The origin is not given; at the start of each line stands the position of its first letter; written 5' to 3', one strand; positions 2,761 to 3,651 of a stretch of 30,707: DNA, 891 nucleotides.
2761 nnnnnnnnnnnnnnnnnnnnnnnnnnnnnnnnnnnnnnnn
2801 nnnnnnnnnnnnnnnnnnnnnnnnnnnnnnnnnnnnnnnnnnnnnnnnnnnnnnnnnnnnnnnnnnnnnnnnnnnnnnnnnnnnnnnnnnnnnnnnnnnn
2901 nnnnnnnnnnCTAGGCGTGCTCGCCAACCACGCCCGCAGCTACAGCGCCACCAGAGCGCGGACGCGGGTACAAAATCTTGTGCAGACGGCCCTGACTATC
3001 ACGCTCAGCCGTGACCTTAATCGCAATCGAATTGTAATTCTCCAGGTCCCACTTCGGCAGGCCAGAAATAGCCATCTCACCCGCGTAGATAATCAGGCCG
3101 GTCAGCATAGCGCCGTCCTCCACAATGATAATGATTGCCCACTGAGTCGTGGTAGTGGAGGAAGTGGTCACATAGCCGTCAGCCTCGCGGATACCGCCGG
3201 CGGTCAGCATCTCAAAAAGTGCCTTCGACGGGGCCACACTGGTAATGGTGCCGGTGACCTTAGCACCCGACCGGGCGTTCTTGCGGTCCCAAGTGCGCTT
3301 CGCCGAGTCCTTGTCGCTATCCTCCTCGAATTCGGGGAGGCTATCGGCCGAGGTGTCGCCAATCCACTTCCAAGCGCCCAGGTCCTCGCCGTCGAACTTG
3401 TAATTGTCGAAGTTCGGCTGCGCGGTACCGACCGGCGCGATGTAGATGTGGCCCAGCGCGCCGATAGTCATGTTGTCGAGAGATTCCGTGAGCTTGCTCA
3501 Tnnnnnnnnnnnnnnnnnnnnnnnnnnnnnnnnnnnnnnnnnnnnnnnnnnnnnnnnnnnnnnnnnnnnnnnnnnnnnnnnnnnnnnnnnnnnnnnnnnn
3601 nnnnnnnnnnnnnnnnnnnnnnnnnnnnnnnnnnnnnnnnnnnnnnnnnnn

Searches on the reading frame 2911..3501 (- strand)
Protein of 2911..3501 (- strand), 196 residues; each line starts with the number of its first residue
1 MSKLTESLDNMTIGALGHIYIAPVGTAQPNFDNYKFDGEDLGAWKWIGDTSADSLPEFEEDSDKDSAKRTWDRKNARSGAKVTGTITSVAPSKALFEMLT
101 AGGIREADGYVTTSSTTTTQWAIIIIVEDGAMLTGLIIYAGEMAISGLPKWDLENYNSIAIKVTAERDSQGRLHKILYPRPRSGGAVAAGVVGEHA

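Call 24: search_protein_families(library=pfam, proteins=[window:2911-3501:-], max_evalue=0.01)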
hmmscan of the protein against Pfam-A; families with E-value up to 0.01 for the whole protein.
window:2911-3501:- (196 aa): 1 family
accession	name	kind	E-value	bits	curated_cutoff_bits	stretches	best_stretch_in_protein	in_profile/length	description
PF25681.1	Phage_TTP_17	-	9.4e-15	55.2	27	1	9-143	6-145/190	Phage tail tube protein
